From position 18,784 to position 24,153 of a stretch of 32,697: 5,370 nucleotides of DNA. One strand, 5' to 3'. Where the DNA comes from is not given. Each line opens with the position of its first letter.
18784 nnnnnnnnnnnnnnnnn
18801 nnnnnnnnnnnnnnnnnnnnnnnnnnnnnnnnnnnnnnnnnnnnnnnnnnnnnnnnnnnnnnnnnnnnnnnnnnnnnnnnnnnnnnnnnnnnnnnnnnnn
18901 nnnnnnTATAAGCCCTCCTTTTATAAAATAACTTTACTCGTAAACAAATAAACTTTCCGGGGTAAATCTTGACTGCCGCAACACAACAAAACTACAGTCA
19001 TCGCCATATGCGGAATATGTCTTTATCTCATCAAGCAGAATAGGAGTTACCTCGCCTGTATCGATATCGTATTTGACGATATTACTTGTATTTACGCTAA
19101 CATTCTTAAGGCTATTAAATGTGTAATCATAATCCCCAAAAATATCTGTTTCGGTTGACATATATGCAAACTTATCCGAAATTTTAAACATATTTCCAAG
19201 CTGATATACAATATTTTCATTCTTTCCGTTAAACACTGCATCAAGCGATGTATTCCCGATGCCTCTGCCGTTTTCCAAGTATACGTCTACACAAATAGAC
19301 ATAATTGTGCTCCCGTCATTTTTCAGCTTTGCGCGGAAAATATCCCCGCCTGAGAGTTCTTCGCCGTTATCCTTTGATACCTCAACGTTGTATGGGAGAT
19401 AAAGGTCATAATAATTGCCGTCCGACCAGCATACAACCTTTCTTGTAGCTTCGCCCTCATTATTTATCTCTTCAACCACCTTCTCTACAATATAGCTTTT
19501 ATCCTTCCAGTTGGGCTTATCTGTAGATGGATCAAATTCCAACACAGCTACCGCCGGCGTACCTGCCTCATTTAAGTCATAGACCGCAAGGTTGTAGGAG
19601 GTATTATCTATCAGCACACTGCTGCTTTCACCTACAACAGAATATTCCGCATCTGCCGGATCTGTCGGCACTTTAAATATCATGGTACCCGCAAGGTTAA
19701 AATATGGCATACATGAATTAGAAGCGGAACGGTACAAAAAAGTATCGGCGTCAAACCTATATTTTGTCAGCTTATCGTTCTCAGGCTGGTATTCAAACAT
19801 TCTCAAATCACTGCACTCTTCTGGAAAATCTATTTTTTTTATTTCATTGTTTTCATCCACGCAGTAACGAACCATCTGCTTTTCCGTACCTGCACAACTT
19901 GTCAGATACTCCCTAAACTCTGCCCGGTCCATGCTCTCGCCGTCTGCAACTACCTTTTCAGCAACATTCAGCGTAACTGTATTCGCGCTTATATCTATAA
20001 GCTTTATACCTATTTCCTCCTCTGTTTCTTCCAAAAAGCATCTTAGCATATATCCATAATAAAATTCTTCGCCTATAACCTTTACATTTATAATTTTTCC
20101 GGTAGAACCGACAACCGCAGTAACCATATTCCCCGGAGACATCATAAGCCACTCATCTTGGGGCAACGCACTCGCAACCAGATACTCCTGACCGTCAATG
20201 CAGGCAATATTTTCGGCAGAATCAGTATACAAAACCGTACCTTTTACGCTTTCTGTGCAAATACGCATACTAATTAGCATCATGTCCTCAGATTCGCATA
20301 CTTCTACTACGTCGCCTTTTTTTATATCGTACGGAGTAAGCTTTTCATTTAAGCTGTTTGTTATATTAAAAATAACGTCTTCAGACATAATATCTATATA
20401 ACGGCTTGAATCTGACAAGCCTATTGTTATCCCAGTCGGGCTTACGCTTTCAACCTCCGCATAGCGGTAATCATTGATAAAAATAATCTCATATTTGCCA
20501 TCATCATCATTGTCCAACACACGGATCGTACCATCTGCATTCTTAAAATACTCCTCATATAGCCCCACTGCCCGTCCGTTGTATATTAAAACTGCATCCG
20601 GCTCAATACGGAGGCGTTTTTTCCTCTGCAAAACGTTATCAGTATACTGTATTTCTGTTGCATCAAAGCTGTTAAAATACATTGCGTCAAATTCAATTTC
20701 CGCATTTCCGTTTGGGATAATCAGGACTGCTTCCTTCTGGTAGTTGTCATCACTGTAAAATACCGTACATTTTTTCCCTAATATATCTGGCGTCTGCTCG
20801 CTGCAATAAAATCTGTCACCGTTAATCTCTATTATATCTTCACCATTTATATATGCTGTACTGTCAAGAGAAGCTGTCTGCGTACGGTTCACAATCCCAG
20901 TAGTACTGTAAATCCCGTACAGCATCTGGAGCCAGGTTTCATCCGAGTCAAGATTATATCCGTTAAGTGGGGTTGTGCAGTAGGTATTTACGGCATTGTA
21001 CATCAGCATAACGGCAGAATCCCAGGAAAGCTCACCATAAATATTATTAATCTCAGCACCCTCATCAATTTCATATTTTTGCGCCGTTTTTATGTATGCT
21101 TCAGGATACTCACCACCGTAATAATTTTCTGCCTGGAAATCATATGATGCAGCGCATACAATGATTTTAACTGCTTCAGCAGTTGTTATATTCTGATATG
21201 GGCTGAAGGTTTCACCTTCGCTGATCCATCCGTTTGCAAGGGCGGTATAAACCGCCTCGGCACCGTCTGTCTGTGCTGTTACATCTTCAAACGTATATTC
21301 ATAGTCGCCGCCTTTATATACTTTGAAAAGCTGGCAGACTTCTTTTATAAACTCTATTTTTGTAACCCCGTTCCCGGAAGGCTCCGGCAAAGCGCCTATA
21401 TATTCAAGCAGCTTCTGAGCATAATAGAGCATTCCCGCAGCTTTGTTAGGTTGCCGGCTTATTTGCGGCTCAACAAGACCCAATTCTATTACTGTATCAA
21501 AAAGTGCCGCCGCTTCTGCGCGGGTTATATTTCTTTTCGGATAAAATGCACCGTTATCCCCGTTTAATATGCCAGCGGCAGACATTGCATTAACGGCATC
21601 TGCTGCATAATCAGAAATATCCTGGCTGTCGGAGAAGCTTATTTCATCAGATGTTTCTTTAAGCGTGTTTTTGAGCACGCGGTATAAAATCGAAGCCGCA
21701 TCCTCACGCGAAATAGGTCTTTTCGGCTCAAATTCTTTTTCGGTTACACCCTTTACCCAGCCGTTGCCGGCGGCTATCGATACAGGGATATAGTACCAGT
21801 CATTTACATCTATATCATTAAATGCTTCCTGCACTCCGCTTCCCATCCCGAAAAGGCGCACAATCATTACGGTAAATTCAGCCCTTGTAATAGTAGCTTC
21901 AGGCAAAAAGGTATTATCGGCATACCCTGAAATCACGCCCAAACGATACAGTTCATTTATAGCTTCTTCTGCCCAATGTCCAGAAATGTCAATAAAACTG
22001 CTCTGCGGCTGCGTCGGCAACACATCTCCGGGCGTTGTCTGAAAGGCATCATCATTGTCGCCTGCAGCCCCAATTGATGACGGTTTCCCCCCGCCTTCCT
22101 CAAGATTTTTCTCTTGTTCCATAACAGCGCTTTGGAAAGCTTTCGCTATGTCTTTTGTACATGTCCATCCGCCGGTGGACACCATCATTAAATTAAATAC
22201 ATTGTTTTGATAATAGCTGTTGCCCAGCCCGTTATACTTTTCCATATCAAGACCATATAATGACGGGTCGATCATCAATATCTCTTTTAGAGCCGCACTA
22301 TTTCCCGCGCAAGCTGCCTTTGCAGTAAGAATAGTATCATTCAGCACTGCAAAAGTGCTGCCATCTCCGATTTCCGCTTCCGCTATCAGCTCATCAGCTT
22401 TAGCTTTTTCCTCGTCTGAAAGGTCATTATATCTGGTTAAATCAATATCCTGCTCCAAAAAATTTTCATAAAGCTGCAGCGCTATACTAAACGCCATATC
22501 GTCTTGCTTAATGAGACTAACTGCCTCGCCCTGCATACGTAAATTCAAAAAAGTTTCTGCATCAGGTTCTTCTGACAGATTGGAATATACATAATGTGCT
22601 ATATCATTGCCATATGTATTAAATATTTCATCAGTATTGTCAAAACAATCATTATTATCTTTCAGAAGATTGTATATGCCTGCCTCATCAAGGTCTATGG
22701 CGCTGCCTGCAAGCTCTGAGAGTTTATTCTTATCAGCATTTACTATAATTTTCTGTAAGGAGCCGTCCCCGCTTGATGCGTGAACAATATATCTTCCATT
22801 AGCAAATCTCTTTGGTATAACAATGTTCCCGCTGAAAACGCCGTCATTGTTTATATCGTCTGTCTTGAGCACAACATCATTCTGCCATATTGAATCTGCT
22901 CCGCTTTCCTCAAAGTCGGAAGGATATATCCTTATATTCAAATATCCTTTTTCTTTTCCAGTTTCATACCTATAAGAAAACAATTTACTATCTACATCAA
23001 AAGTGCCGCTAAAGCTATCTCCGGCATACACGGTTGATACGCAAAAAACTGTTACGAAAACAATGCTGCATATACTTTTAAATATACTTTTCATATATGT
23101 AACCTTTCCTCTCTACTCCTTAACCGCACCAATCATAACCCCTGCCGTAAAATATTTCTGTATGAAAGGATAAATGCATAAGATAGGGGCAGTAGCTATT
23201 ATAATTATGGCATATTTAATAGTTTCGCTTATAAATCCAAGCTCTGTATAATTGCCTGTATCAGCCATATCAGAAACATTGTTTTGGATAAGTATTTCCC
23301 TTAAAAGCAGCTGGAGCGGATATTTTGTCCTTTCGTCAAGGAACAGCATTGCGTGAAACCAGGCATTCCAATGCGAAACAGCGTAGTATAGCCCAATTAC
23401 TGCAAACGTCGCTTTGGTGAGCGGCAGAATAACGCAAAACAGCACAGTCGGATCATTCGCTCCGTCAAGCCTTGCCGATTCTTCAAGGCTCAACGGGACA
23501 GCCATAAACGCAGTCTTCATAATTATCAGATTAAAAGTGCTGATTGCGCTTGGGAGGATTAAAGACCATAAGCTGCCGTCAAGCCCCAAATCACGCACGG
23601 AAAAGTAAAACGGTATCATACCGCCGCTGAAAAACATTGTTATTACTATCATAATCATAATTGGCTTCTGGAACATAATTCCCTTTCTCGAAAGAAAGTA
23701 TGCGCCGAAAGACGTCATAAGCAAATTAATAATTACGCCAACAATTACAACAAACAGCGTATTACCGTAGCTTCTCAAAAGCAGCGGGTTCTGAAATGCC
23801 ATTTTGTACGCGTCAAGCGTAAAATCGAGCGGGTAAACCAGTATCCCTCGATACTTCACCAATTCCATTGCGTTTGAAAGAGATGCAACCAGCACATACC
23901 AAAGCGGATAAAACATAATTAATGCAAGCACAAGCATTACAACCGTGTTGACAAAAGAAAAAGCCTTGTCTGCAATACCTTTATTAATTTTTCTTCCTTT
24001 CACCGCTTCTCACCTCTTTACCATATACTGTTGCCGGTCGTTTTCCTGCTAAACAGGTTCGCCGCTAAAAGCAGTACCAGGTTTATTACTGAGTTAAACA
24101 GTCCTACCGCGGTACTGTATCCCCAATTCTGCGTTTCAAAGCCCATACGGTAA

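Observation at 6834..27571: Uncharacterised 21-kb Gram-positive polysaccharide-utilisation locus built around giant surface proteins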

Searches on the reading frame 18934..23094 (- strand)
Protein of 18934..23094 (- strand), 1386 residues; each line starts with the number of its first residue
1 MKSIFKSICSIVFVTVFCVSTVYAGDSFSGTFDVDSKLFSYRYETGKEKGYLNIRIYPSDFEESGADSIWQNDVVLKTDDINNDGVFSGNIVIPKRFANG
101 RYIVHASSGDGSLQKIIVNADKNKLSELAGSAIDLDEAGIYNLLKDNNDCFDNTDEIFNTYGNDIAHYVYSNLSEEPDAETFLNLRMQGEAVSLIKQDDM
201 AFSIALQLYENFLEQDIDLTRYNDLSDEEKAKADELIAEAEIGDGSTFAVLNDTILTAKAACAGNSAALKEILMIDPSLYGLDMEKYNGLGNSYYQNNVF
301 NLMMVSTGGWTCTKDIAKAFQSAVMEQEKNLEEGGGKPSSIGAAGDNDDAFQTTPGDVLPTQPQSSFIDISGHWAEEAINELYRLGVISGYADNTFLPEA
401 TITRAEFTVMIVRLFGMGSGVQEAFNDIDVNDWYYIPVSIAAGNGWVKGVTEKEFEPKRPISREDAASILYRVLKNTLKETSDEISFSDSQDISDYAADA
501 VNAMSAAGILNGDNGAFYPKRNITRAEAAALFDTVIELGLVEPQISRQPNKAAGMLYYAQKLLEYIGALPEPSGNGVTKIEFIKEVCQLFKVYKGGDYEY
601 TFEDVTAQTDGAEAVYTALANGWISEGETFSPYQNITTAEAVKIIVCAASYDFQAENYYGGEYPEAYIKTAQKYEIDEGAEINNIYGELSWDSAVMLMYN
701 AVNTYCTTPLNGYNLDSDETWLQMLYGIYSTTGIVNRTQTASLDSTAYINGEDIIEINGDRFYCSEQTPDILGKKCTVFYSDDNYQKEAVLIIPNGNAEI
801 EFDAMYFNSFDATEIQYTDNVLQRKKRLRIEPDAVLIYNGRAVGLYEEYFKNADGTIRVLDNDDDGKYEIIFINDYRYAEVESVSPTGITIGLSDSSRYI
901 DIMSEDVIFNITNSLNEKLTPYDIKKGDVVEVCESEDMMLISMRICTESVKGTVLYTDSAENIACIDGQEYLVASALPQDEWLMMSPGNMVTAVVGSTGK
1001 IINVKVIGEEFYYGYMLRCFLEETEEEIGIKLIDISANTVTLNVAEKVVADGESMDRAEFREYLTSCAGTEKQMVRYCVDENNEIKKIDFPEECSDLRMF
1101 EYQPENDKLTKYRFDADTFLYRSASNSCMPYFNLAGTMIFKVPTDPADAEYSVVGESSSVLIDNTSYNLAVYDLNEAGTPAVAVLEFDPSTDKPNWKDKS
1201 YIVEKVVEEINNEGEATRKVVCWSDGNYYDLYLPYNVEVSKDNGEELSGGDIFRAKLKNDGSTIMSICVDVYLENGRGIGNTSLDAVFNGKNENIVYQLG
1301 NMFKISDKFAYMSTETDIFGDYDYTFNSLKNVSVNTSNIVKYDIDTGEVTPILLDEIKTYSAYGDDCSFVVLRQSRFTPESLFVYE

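Call 3: search_protein_families(library=pfam, proteins=[window:18934-23094:-], max_evalue=0.01)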
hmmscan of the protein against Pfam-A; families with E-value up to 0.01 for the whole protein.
window:18934-23094:- (1386 aa): 1 family
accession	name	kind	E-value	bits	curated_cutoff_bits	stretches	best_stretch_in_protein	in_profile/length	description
PF00395.25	SLH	-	1.1e-36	124.9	20.8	3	369-407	4-43/44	S-layer homology domain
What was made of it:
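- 21499..22002 (-): First SLH triplet (aa 365-532), predicted to bind secondary cell-wall polymer. Pfam SLH 1.1e-36 with 3 stretches (call 3).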

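Call 6: search_solved_structures(query=window:18934-23094:-, max_evalue=0.01)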
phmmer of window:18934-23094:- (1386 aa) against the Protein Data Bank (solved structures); distinct sequences matched with E-value up to 0.01: 7.
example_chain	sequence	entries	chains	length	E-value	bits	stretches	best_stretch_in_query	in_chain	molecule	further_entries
3pyw_A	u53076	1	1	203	1e-11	46.6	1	367-532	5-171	S-layer protein sap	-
6bt4_A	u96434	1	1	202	1.2e-11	46.4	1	366-531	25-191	S-layer protein sap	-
9g93_A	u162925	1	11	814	1.7e-10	42.6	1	365-531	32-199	S-layer protein sap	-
6cwm_A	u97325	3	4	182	2.5e-05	25.5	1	375-529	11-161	Surface (S-) layer glycoprotein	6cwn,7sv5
6cwc_A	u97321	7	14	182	3.9e-05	24.9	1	375-529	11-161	Surface (S-) layer glycoprotein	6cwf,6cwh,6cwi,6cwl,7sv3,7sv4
6cwr_A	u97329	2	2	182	0.00017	22.7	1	375-529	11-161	Surface (S-) layer glycoprotein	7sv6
8bz2_A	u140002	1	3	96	0.00059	21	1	367-415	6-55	S-layer homology domain-containing protein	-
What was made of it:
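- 21499..22002 (-): PDB Sap SLH 1e-11 (call 6).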

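Call 8: search_protein_families(library=ncbifam, proteins=[window:18934-23094:-], max_evalue=0.01)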
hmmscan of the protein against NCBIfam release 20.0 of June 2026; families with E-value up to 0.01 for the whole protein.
window:18934-23094:- (1386 aa): 1 family
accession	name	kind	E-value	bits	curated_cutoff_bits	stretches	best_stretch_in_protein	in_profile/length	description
NF033190.2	inl_like_NEAT_1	exception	1.5e-10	40.1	1275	1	371-531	587-747/754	NEAT domain-containing leucine-rich repeat protein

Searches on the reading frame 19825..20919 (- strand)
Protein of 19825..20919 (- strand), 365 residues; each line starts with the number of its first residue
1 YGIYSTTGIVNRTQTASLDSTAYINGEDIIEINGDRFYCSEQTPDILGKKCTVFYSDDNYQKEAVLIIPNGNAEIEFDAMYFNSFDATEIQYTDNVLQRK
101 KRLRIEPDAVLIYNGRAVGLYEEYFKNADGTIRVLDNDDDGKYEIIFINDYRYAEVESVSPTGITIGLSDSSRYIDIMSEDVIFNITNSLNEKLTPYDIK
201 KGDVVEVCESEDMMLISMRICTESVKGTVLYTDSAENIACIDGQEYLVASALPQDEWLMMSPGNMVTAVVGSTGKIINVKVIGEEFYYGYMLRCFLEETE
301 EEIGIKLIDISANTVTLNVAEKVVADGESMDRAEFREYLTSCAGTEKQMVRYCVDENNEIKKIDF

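Call 65: predict_structure(alignment_id=A4)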
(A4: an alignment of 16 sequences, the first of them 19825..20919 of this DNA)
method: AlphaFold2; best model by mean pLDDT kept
length: 365 residues; sequences in the alignment: 16
mean_pLDDT: 84.8   pTM: 0.71
mean pLDDT of the five models: 84.8, 84.5, 84.0, 83.8, 83.1
residues with pLDDT >= 90: 146; 70-90: 174; 50-70: 45; < 50: 0
segments of 3 or more residues with pLDDT < 50: none
pLDDT, mean of each block of 10 residues (from residue 1): 88 80 69 87 77 89 89 88 92 90 93 90 90 92 93 80 57 65 82 83 88 86 91 92 93 86 89 92 79 71 85 90 87 86 74 87 90
secondary structure, 60 per line:
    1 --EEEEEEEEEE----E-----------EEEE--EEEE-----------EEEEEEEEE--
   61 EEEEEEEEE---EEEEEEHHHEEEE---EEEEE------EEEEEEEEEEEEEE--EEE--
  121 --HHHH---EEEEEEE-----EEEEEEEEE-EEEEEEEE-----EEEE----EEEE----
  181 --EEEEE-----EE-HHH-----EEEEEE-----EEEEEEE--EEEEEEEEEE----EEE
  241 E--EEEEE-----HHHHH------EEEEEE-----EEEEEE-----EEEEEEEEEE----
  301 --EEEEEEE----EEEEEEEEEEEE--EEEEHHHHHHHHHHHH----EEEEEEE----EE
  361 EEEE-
elements in order: E3-12 E29-32 E35-38 E50-58 E61-69 E73-78 E82-85 E89-93 E100-113 E116-118 H123-126 E130-136 E142-150 E152-159 E165-168 E173-176 E183-187 E204-209 E215-221 E224-233 E238-241 E244-248 H254-258 E265-270 E276-281 E287-296 E303-309 E314-325 E328-331 H332-343 E348-354 E359-364
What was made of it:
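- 18937..20919 (-): All-beta region (aa 726-1386) made of tandem small beta-barrels. No catalytic fold was found. It defines a large family without a Pfam model. AF2 of aa 726-1090 gave pLDDT 85 and pTM 0.71 (call 65).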

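Call 68: fold_search(model_id=the predicted structure, library=pdb)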
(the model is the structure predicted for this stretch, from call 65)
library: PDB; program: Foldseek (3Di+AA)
matches with E <= 10: 935; with E <= 0.001: 2
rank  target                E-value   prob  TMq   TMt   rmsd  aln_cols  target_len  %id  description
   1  7zhh_A                1.5e-04  1.00  0.17  0.25  13.8       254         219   10  Complex structure of drosophila Unr CSD789 and a poly(A) RNA sequence (released 2022-12-07)
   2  7zhr_A                2.1e-04  0.99  0.16  0.24  13.9       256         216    8  Complex structure of drosophila Unr CSD789 and pAbp RRM3 (released 2022-12-07)
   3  1yby_A                1.1e-03  0.97  0.18  0.29  12.9       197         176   13  Conserved hypothetical protein Cth-95 from Clostridium thermocellum (released 2005-02-01)
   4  5j3b_A                1.5e-03  0.99  0.16  0.29  10.7       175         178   10  Structure of translation elongation factor P from Acinetobacter baumannii (released 2016-05-04)
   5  8dey_B                1.6e-03  0.33  0.15  0.08  20.4       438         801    8  Ternary complex structure of Cereblon-DDB1 bound to IKZF2(ZF2,3) and the molecular glue DKY709 (released 2023-03-08)
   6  7pxc_C                1.7e-03  0.99  0.13  0.10  11.1       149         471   15  Substrate-engaged mycobacterial Proteasome-associated ATPase in complex with open-gate 20S CP - composite map (state A (released 2022-01-19)
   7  7px9_D                2.1e-03  0.99  0.14  0.12  11.5       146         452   17  Substrate-engaged mycobacterial Proteasome-associated ATPase - focused 3D refinement (state A) (released 2022-01-19)
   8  7pxc_D                2.7e-03  0.99  0.14  0.12  11.5       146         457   17  Substrate-engaged mycobacterial Proteasome-associated ATPase in complex with open-gate 20S CP - composite map (state A (released 2022-01-19)
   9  7yny_A                2.7e-03  0.96  0.15  0.15  11.1       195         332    8  Crystal structure of baculovirus LEF-3 from Helicoverpa armigera nucleopolyhedrovirus (released 2023-01-25)
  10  9sai_A                2.8e-03  0.16  0.13  0.08  22.1       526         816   10  Ternary PROTAC-mediated complex consisting of Cereblon, DDB1 and BRD4-BD1, non-covalently linked by JQ1-AcN (released 2025-10-29)
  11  9dqd_B                3.1e-03  0.15  0.12  0.07  22.5       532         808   10  cryo-EM structure of human Cereblon/DDB1 in complex with a non-traditional CRBN binder (released 2024-12-25)
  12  5kzf_I                3.3e-03  0.99  0.15  0.12   9.5       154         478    8  Crystal structure of near full-length hexameric Mycobacterium tuberculosis proteasomal ATPase Mpa in apo form (released 2017-05-17)
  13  7px9_F                3.3e-03  0.99  0.14  0.11  11.3       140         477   16  Substrate-engaged mycobacterial Proteasome-associated ATPase - focused 3D refinement (state A) (released 2022-01-19)
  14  3fp9_L                3.9e-03  1.00  0.15  0.35   9.5       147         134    6  Crystal structure of Intern Domain of proteasome-associated ATPase, Mycobacterium tuberculosis (released 2009-10-27)
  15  9a6x_B                3.9e-03  0.87  0.17  0.28  12.7       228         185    9  Integrative model of PTAS-EFP by crosslinking MS and deep learning (released 2024-09-18)
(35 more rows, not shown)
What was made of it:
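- The beta-barrel fold assignment rests on low-TM Foldseek matches (call 68).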

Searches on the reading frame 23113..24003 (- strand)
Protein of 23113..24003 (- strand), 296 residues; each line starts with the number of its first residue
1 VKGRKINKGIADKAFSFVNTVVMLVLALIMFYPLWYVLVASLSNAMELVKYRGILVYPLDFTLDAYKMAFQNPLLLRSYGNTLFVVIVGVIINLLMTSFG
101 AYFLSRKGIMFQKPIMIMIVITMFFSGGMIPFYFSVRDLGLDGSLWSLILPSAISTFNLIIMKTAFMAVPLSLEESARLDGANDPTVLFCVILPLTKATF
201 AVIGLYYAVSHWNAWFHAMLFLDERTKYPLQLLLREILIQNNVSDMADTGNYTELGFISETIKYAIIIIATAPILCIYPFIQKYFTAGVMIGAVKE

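Call 3: search_protein_families(library=pfam, proteins=[window:23113-24003:-], max_evalue=0.01)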
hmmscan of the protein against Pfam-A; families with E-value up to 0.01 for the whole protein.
window:23113-24003:- (296 aa): 0 families

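Call 8: search_protein_families(library=ncbifam, proteins=[window:23113-24003:-], max_evalue=0.01)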
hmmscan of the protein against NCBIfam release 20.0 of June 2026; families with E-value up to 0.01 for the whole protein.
window:23113-24003:- (296 aa): 5 families
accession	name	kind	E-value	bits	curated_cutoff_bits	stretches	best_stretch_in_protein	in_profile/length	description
NF040932.1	ABC_arch_GlcU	equivalog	1.8e-15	57.3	340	1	17-290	3-265/272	glucose ABC transporter permease GlcU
NF008210.0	PRK10973.1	equivalog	0.0001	22.1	297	1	29-225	22-225/281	sn-glycerol-3-phosphate ABC transporter permease UgpE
NF008231.0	PRK10998.1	equivalog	0.00015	21.4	261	0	80-295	86-295/296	maltose ABC transporter permease MalG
TIGR02141.1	modB_ABC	equivalog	0.0014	18.3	182.6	1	82-199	11-136/208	molybdate ABC transporter permease subunit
NF040931.1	ABC_arch_GlcT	equivalog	0.0023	17.6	360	1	154-202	154-202/278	glucose ABC transporter permease GlcT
